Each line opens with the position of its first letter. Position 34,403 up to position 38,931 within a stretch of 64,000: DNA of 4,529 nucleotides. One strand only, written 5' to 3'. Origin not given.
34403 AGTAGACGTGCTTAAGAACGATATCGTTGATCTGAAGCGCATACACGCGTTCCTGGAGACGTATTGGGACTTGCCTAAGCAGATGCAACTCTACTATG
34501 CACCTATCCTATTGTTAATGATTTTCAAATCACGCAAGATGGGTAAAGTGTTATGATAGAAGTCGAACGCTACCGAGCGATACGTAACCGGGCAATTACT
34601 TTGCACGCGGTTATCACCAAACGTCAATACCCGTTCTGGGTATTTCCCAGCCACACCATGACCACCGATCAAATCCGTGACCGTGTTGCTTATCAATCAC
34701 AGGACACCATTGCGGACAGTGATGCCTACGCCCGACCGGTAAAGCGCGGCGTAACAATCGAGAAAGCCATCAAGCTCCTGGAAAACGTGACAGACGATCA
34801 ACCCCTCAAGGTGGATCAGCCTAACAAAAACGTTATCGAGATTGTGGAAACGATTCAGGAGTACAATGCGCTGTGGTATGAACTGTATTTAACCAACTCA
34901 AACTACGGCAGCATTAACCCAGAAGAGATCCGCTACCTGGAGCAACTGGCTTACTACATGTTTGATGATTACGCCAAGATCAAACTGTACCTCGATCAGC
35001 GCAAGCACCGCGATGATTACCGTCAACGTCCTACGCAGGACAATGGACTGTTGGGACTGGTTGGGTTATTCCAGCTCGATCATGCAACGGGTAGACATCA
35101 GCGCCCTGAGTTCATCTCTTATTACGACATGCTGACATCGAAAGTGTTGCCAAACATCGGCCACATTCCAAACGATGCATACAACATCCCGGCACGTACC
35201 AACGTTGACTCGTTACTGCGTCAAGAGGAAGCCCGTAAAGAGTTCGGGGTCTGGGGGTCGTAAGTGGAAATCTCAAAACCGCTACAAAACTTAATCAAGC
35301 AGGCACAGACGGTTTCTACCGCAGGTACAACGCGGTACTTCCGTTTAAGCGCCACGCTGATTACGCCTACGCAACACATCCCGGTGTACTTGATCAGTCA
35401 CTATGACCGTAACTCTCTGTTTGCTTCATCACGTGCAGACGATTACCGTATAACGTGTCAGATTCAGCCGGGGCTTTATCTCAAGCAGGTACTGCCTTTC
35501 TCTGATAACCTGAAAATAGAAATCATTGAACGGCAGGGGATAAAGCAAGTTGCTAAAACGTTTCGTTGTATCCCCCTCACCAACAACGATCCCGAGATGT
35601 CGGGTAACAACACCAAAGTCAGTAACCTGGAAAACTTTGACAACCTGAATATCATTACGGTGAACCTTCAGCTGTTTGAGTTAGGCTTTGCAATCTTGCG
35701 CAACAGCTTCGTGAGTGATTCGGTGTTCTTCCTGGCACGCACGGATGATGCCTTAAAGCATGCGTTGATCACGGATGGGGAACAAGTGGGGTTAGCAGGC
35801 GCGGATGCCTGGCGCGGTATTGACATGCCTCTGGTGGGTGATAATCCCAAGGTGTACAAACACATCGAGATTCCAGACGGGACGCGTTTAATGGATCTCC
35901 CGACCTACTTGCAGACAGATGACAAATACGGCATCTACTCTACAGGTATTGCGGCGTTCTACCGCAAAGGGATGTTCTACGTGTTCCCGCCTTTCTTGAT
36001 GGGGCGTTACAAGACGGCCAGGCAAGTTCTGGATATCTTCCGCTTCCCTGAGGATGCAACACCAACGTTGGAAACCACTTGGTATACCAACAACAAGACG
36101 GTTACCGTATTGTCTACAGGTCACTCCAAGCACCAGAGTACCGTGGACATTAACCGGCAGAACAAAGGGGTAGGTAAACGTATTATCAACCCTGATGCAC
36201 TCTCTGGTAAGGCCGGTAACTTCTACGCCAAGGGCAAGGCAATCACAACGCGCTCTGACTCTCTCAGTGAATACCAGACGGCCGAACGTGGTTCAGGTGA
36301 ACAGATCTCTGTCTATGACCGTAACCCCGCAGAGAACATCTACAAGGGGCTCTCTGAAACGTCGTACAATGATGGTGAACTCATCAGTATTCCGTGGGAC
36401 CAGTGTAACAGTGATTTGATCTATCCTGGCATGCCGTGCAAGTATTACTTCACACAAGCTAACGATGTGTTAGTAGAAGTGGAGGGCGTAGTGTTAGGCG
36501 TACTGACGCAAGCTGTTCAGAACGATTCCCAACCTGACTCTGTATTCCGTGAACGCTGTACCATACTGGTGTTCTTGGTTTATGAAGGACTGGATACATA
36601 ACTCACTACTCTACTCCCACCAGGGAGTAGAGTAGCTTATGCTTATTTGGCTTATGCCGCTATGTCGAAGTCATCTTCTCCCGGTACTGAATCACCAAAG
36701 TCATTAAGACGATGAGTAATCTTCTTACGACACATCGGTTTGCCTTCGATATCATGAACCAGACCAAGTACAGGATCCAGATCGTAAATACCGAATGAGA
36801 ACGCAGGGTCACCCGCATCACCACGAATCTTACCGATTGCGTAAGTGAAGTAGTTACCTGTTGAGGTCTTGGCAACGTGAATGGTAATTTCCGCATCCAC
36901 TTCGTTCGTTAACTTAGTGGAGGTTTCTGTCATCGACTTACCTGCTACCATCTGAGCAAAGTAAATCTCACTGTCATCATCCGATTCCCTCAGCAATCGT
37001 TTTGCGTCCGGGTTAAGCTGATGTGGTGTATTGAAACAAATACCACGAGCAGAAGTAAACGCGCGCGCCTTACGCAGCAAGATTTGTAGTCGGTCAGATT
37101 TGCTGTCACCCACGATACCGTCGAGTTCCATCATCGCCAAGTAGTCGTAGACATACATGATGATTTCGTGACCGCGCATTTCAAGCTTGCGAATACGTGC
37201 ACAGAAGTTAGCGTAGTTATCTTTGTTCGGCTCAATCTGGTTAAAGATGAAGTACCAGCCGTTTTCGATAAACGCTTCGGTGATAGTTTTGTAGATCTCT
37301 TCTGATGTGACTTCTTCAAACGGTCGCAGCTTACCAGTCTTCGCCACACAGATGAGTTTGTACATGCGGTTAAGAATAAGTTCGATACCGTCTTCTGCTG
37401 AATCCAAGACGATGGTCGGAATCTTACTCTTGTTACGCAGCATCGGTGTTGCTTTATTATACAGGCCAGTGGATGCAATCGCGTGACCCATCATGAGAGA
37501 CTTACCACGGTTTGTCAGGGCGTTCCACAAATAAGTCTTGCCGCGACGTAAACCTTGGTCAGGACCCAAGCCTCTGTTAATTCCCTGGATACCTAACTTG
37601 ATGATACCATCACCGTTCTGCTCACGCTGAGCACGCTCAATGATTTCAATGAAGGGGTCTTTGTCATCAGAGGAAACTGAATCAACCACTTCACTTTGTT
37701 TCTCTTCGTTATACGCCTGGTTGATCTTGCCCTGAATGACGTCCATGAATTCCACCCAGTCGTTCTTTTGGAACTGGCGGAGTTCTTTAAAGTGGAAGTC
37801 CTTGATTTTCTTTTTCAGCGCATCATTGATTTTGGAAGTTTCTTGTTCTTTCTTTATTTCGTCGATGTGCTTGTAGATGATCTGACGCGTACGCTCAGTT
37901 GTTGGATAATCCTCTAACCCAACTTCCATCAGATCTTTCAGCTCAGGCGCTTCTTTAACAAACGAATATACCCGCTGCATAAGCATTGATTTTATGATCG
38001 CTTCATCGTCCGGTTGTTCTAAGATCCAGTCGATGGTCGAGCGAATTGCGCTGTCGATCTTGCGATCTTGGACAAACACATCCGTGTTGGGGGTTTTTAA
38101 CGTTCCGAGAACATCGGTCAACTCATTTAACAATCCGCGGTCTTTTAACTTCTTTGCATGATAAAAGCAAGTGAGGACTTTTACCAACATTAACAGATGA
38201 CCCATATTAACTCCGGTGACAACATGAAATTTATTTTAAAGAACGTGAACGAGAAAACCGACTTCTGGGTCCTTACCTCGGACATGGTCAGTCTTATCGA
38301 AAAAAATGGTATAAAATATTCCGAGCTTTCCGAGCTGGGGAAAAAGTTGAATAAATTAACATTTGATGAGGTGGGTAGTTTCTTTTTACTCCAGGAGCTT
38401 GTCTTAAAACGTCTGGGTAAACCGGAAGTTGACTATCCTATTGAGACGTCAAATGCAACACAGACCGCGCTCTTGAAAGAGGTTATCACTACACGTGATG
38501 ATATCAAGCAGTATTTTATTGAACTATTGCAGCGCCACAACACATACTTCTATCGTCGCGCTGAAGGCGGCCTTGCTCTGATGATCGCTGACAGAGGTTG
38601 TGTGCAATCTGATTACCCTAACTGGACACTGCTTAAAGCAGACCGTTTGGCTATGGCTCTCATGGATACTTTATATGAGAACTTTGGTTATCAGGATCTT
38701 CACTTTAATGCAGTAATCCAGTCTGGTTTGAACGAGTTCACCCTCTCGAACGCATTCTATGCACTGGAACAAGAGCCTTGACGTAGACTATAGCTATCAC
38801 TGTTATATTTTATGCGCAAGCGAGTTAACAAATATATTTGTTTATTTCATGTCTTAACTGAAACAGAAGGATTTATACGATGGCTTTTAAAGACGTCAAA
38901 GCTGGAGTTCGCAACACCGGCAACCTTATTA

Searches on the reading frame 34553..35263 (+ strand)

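Call 37: search_protein_families(library=phrogs, proteins=[window:34553-35263:+], max_evalue=0.001)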
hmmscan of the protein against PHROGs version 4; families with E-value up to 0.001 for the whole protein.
window:34553-35263:+ (236 aa): 1 family
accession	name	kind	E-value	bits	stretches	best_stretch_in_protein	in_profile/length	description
phrog_14181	-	unknown function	2.4e-35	123.2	1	3-232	2-232/239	-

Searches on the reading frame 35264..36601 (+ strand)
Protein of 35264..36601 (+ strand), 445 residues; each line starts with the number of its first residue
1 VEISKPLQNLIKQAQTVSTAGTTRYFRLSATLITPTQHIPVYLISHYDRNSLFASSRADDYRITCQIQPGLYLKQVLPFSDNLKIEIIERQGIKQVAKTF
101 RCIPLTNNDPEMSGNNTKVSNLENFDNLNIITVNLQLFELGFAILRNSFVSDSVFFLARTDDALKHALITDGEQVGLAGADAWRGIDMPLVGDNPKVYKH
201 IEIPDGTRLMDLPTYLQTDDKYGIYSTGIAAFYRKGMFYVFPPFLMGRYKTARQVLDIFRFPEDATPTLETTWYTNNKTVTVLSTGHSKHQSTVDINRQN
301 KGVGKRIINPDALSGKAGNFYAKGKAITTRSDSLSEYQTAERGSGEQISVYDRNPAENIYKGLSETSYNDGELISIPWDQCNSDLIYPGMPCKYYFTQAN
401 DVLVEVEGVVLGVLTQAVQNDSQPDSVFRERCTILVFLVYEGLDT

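Call 37: search_protein_families(library=phrogs, proteins=[window:35264-36601:+], max_evalue=0.001)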
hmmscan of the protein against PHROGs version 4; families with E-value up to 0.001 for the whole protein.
window:35264-36601:+ (445 aa): 1 family
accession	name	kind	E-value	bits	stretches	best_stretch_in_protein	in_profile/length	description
phrog_3245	-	unknown function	6.5e-111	372.2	1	3-439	8-445/452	-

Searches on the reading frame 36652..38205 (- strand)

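Call 23: search_protein_families(library=phrogs, proteins=[window:36652-38205:-], max_evalue=0.001)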
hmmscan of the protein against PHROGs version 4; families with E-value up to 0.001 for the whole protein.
window:36652-38205:- (517 aa): 2 families
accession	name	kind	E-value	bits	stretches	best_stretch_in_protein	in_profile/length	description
phrog_3213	-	DNA, RNA and nucleotide metabolism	1e-153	513.8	1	1-508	1-506/509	DnaB-like replicative helicase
phrog_19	-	DNA, RNA and nucleotide metabolism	8.7e-12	45.7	1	110-401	234-509/621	DnaB-like replicative helicase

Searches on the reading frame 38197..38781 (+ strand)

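Call 37: search_protein_families(library=phrogs, proteins=[window:38197-38781:+], max_evalue=0.001)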
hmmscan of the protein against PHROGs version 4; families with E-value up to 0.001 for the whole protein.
window:38197-38781:+ (194 aa): 1 family
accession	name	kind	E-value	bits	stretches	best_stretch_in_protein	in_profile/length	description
phrog_15631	-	unknown function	4e-29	102.8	1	10-191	1-178/181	-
